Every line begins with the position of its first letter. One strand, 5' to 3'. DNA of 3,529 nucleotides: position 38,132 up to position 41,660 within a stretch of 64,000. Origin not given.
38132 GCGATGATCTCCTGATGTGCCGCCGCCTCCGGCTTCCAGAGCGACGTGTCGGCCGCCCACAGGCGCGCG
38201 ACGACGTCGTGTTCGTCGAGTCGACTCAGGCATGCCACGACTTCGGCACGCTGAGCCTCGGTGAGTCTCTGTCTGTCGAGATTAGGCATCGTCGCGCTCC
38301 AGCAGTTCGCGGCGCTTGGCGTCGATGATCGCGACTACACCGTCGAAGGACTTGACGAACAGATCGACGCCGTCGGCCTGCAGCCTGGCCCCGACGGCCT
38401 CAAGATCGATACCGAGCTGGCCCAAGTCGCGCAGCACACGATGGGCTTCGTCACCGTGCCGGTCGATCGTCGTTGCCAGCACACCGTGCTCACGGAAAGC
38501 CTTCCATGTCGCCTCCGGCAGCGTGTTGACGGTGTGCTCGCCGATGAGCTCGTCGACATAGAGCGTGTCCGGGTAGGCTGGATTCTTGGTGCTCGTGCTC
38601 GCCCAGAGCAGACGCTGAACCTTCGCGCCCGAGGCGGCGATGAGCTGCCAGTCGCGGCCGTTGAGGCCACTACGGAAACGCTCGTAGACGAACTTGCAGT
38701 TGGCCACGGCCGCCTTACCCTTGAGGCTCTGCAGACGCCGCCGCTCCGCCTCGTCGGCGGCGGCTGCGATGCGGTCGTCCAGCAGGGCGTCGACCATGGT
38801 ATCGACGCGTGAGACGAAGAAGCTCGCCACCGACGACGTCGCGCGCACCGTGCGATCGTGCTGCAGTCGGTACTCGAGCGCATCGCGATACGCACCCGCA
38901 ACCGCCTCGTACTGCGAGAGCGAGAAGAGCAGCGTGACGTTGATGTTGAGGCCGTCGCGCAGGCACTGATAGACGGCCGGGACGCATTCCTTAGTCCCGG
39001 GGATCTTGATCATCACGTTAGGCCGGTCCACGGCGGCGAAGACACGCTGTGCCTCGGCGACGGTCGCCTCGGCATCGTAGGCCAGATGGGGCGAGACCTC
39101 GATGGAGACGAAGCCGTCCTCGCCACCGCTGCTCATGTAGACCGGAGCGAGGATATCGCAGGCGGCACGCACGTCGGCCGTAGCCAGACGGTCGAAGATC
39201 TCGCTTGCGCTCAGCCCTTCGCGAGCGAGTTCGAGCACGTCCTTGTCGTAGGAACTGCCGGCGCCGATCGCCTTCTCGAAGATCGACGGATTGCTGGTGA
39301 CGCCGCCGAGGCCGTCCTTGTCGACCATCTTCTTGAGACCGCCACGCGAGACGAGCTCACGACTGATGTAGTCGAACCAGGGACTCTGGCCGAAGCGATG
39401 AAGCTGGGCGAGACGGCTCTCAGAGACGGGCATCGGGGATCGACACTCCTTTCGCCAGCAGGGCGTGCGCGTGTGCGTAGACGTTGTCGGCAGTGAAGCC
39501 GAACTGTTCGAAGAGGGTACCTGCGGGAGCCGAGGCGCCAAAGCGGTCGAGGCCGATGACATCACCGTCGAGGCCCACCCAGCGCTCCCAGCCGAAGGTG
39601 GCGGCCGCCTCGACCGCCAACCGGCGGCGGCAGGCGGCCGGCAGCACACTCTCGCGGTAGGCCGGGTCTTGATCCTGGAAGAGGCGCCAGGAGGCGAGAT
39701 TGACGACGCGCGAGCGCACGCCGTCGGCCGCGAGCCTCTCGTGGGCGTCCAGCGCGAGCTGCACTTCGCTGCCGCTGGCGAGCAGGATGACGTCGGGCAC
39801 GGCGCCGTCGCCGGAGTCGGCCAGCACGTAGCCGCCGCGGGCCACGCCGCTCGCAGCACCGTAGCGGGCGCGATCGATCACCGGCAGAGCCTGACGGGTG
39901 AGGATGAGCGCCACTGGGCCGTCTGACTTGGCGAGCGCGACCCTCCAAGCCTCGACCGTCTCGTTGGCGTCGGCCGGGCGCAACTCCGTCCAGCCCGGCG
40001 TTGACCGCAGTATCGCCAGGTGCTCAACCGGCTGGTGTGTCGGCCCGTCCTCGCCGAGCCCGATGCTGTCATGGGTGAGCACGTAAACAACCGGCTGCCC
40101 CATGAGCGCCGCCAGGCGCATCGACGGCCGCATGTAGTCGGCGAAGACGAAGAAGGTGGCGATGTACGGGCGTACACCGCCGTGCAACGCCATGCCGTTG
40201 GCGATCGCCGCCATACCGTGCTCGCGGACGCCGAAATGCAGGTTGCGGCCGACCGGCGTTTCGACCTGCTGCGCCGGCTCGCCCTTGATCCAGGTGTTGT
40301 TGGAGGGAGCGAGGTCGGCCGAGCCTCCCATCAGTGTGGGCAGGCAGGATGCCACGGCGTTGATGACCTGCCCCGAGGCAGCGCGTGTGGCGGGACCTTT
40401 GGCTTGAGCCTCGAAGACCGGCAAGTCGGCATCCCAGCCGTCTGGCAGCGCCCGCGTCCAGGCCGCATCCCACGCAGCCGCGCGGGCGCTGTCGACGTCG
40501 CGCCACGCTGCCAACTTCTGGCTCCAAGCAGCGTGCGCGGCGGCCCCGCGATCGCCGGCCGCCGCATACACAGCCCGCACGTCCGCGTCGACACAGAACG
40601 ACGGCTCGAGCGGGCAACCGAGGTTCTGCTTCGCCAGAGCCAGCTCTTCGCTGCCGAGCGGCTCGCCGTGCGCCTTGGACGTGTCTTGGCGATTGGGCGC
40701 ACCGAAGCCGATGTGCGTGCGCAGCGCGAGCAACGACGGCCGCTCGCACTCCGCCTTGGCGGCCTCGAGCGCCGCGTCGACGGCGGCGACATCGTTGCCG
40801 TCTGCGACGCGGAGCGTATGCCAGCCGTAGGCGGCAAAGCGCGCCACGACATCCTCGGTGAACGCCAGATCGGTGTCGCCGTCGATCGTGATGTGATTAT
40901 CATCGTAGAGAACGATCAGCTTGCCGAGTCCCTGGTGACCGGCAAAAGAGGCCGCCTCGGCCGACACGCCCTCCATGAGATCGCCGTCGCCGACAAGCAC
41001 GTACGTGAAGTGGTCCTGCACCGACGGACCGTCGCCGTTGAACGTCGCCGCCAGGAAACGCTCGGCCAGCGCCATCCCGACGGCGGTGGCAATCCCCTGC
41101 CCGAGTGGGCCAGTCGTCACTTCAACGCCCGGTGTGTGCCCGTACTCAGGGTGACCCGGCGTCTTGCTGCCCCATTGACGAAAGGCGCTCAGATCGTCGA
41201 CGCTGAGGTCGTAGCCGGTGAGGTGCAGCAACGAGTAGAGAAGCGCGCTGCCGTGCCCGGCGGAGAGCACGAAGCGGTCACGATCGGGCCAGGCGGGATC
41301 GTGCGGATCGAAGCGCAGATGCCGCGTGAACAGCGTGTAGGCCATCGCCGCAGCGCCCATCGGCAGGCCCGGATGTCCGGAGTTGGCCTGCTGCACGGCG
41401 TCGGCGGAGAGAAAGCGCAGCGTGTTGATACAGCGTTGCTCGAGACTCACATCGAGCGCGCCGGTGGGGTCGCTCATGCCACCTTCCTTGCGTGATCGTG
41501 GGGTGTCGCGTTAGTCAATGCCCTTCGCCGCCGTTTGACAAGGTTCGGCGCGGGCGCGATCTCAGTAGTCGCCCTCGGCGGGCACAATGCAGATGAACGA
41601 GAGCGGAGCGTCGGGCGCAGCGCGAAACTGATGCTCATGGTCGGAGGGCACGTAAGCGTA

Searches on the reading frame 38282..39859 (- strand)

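Call 69: search_protein_families(library=pfam, proteins=[window:38282-39859:-], max_evalue=0.00001)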
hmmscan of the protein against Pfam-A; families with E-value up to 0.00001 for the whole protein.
window:38282-39859:- (525 aa): 1 family
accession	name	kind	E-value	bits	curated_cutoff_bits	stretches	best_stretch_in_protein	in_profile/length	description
PF00923.25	TAL_FSA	-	3.5e-77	260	27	1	161-508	2-281/285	Transaldolase/Fructose-6-phosphate aldolase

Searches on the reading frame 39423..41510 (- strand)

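Call 69: search_protein_families(library=pfam, proteins=[window:39423-41510:-], max_evalue=0.00001)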
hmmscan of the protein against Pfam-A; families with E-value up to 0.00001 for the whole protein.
window:39423-41510:- (696 aa): 4 families
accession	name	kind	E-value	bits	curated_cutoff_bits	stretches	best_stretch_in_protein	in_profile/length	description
PF00456.26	Transketolase_N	-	1.7e-141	471.5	22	1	24-352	2-330/334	Transketolase, thiamine diphosphate binding domain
PF02779.29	Transket_pyr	-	1.1e-55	188.4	27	1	372-543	2-173/174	Transketolase, pyrimidine binding domain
PF22613.1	Transketolase_C_1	-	9.3e-39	132.6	27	1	559-673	1-113/113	Transketolase-like TK C-terminal domain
PF02780.25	Transketolase_C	-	2.6e-11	43.9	25.9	1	572-677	10-124/124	Transketolase, C-terminal domain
